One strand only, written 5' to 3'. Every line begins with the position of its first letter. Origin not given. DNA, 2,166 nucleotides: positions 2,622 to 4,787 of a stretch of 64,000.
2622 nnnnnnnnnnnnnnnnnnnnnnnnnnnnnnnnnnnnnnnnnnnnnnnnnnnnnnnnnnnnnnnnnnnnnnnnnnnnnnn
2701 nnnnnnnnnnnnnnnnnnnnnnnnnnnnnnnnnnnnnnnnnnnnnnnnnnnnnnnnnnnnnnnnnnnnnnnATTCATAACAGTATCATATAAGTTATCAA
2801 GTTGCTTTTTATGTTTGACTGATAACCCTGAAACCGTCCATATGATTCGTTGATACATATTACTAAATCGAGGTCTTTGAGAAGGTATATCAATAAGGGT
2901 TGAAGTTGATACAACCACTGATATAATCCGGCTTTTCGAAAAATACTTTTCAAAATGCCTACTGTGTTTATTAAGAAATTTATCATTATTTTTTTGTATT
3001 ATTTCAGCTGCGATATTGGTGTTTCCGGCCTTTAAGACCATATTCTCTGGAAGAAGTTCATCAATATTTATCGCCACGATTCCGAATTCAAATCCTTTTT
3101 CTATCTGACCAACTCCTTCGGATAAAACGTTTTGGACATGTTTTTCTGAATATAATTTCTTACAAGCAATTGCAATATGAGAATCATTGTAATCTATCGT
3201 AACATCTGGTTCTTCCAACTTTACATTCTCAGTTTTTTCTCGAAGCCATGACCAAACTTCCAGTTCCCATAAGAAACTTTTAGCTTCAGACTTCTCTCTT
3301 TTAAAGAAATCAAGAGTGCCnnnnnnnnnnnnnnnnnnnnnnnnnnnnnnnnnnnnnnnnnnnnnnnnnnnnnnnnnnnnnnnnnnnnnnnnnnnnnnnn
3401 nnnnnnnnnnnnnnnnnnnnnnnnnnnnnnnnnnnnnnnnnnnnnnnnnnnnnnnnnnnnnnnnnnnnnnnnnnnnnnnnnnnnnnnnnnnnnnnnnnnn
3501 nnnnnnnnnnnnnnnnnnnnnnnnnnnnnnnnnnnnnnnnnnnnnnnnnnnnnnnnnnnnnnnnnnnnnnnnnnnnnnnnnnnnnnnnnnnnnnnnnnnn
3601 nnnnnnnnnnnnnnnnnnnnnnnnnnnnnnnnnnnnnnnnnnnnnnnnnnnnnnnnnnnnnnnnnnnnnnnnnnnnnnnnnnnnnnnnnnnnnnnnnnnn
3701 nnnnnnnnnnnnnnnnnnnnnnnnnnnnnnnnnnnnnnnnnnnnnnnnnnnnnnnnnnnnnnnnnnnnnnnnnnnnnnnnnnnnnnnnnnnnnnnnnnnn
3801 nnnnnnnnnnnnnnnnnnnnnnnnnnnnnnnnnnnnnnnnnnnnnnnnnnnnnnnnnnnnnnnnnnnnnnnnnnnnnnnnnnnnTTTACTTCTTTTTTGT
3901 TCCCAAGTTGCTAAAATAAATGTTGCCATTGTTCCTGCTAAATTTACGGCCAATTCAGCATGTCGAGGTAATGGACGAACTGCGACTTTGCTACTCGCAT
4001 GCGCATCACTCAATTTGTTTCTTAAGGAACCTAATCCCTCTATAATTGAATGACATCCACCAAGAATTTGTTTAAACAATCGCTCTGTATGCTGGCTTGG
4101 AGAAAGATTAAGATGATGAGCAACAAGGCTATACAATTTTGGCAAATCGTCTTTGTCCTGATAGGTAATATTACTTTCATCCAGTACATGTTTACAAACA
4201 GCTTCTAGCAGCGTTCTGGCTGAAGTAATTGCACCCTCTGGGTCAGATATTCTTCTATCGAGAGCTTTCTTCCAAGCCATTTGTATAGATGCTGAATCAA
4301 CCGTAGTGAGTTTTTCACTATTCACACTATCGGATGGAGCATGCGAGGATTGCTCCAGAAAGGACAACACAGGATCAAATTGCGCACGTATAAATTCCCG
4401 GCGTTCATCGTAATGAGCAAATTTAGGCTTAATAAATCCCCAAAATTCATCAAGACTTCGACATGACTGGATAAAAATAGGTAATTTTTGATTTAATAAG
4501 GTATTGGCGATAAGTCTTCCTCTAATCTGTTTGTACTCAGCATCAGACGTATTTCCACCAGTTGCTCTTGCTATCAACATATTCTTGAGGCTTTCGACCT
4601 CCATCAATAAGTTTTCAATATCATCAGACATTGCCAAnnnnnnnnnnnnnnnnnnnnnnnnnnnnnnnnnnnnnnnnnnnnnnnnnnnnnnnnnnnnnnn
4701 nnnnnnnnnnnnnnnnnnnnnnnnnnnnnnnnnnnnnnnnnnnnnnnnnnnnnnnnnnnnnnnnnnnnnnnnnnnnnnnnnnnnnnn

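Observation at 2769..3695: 308-aa orphan protein with a degenerate PD-(D/E)xK-like core next to the Abi gene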

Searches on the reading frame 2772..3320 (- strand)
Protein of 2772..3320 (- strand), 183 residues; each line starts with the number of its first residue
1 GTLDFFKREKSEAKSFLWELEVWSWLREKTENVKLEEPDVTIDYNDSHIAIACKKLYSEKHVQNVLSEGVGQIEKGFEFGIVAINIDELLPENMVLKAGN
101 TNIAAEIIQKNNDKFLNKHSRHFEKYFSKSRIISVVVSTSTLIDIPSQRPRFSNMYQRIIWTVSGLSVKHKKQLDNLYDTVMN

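Call 85: predict_structure(alignment_id=A5)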
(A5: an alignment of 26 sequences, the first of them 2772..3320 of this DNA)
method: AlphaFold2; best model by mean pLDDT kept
length: 183 residues; sequences in the alignment: 26
mean_pLDDT: 92.3   pTM: 0.88
mean pLDDT of the five models: 92.3, 91.5, 91.0, 89.7, 86.9
residues with pLDDT >= 90: 141; 70-90: 42; 50-70: 0; < 50: 0
segments of 3 or more residues with pLDDT < 50: none
pLDDT, mean of each block of 10 residues (from residue 1): 86 94 94 94 90 94 95 95 91 90 93 94 91 95 92 91 92 92 83
secondary structure, 60 per line:
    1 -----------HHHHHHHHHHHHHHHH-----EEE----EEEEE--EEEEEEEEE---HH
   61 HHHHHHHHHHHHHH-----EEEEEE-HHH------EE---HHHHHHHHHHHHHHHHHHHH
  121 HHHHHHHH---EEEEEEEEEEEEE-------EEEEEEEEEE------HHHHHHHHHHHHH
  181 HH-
elements in order: H12-27 E33-35 E40-44 E47-55 H59-74 E80-85 H101-128 E132-144 E152-161 H168-182

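Call 88: fold_search(model_id=the predicted structure, library=pdb)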
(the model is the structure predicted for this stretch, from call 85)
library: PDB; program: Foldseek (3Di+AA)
matches with E <= 10: 519; with E <= 0.001: 0
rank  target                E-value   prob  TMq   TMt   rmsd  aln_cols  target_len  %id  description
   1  5i6g_B                3.1e-03  0.91  0.35  0.09   6.8       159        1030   11  Crystal structure of C-terminal variant 2 of Chaetomium thermophilum acetyl-CoA carboxylase (released 2016-04-20)
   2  5csl_A                3.6e-03  0.99  0.44  0.05   5.7       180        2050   10  Crystal structure of the 500 kD yeast acetyl-CoA carboxylase holoenzyme dimer (released 2015-10-28)
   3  5i6f_B                4.1e-03  0.91  0.38  0.10   6.9       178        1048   12  Crystal structure of C-terminal variant 1 of Chaetomium thermophilum acetyl-CoA carboxylase (released 2016-04-20)
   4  5trc_A                4.6e-03  0.98  0.42  0.21   5.6       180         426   10  Crystal structure of phosphorylated AC3-AC5 domains of yeast acetyl-CoA carboxylase (released 2016-12-07)
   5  5i6h_B                5.2e-03  0.89  0.36  0.07   6.6       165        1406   12  Crystal structure of CD-CT domains of Chaetomium thermophilum acetyl-CoA carboxylase (released 2016-04-20)
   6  6g2h_D                6.0e-03  0.92  0.42  0.07   7.9       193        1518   10  Filament of acetyl-CoA carboxylase and BRCT domains of BRCA1 (ACC-BRCT) core at 4.6 A resolution (released 2018-06-13)
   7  5csk_A                6.4e-03  0.80  0.33  0.05   8.3       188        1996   11  Crystal structure of yeast acetyl-CoA carboxylase, unbiotinylated (released 2015-10-28)
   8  5i6i_B                6.8e-03  0.92  0.39  0.07   5.7       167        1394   12  Crystal structure of a dBCCP-variant of Chaetomium thermophilum acetyl-CoA carboxylase (released 2016-04-20)
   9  5cs4_A                1.5e-02  0.60  0.34  0.19   7.8       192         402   12  Crystal structure of domains AC3-AC5 of yeast acetyl-CoA carboxylase (released 2015-10-28)
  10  6g2h_A                1.8e-02  0.51  0.32  0.11   8.3       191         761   11  Filament of acetyl-CoA carboxylase and BRCT domains of BRCA1 (ACC-BRCT) core at 4.6 A resolution (released 2018-06-13)
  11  2ph7_B                2.0e-02  0.89  0.38  0.33   7.3       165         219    8  Crystal structure of AF2093 from Archaeoglobus fulgidus (released 2007-05-08)
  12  5csa_B                2.6e-02  0.38  0.31  0.10  12.2       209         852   10  Crystal structure of domains BT-BCCP-AC1-AC5 of yeast acetyl-CoA carboxylase (released 2015-10-28)
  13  9nhd_A                3.2e-02  0.41  0.30  0.11   9.7       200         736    9  Cryo-EM structure of SIWI-piRNA-target(49-nt)-GTSF1-Maelstrom complex (conformation 2) (released 2025-09-17)
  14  5csl_B                5.0e-02  0.57  0.37  0.05   6.5       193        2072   11  Crystal structure of the 500 kD yeast acetyl-CoA carboxylase holoenzyme dimer (released 2015-10-28)
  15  5csk_B                7.3e-02  0.18  0.28  0.04  12.7       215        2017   10  Crystal structure of yeast acetyl-CoA carboxylase, unbiotinylated (released 2015-10-28)
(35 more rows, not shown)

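Call 95: search_solved_structures(query=A5, max_evalue=10, show_alignments=3)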
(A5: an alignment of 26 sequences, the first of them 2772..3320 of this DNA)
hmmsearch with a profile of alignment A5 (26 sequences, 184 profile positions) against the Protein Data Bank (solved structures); distinct sequences matched with E-value up to 10: 3.
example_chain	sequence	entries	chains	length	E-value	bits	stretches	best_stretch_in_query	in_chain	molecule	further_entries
7adj_A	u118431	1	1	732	0.47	13.1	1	107-177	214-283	Putative immunoglobulin-blocking virulence protein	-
7adk_A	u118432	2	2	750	0.48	13.1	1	107-177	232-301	Putative immunoglobulin-blocking virulence protein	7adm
4m36_A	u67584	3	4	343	1.1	11.9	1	3-43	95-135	Protein arginine N-methyltransferase 7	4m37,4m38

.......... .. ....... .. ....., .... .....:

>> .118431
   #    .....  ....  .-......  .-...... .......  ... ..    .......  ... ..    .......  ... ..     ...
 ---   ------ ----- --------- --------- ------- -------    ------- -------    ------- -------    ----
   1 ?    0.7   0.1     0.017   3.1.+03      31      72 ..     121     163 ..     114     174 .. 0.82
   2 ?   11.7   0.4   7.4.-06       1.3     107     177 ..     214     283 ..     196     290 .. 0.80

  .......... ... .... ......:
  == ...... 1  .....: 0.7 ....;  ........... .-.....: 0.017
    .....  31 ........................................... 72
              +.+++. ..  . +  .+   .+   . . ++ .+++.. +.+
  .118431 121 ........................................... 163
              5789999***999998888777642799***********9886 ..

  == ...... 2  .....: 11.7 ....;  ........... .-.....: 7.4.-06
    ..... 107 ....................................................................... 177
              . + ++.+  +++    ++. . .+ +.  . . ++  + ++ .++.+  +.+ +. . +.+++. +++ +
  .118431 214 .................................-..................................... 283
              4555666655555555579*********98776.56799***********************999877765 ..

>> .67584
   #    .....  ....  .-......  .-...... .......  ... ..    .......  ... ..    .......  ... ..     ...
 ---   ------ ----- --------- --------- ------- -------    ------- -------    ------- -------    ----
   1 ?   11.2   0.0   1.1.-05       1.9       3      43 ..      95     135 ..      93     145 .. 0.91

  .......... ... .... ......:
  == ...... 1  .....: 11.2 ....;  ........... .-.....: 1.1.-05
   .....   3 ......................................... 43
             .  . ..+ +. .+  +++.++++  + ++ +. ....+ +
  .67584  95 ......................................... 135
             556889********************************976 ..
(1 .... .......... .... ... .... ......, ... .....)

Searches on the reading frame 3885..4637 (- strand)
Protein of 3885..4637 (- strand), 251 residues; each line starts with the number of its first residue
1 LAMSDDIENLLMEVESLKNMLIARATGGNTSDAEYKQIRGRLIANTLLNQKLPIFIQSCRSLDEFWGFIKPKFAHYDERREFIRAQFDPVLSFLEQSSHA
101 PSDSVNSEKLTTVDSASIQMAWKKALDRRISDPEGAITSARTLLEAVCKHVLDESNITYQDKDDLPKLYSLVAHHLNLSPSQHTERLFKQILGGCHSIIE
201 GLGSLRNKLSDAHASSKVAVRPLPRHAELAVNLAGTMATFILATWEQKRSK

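Call 4: search_protein_families(library=pfam, proteins=[window:3885-4637:-], max_evalue=1)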
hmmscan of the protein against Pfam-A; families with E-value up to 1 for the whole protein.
window:3885-4637:- (251 aa): 3 families
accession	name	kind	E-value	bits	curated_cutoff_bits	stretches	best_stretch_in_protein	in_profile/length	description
PF14355.11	Abi_C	-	9.5e-21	74.1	24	1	166-242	1-82/83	Abortive infection C-terminus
PF06569.16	DUF1128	-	0.0052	17.3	27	1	137-182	13-58/71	Protein of unknown function (DUF1128)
PF22893.2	ULD_2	-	0.21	12.3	24.5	1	48-84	12-48/85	Ubiquitin-like domain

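Call 5: search_protein_families(library=padloc, proteins=[window:3885-4637:-], max_evalue=1)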
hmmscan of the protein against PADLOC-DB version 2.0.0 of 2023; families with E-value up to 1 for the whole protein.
window:3885-4637:- (251 aa): 1 family
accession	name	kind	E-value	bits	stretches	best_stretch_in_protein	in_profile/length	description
PDLC02347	AbiJ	-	3.2e-23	80.8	1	130-247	163-279/281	AbiJ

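Call 7: search_protein_families(library=ncbifam, proteins=[window:3885-4637:-], max_evalue=1)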
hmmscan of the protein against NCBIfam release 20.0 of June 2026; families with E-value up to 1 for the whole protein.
window:3885-4637:- (251 aa): 0 families

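Call 8: search_protein_families(library=phrogs, proteins=[window:3885-4637:-], max_evalue=1)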
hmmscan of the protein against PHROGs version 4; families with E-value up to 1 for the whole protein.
window:3885-4637:- (251 aa): 3 families
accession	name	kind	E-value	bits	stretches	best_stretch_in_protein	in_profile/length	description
phrog_23253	-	unknown function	1.5e-74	251.8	1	1-246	1-247/253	-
phrog_26441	-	unknown function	0.021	16.4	1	97-132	25-59/80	-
phrog_14259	-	unknown function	0.065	12.7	1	114-167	255-306/516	-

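Call 82: search_dna_similar(query=window:3885-4637:-, collection=phages, mode=protein, max_evalue=0.00001, max_rows=8)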
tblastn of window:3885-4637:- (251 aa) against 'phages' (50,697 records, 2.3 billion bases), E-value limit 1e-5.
Records with a match: 4; places in all: 4; records where one place covers at least 80% of the query: 0.
Best place of each record, by identity: <60% 4.
By first word of the organism name: Bacteriophage 2; Escherichia 2.
By host as written in the record: - 4.
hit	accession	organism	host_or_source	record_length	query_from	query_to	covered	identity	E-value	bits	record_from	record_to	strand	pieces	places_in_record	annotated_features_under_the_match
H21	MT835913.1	Bacteriophage sp.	human fecal samples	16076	89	250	65%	48.8%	7e-46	169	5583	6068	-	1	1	record has no annotation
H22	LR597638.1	Escherichia phage ESSI2_ev040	-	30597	117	251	54%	30.4%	1e-15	82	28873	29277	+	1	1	HrpA, ATP-dependent RNA helicase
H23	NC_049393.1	Escherichia phage ESSI2_ev040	-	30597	117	251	54%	30.4%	1e-15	82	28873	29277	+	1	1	abortive infection family protein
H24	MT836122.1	Bacteriophage sp.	human fecal samples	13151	132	249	47%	27.6%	2e-8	60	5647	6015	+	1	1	record has no annotation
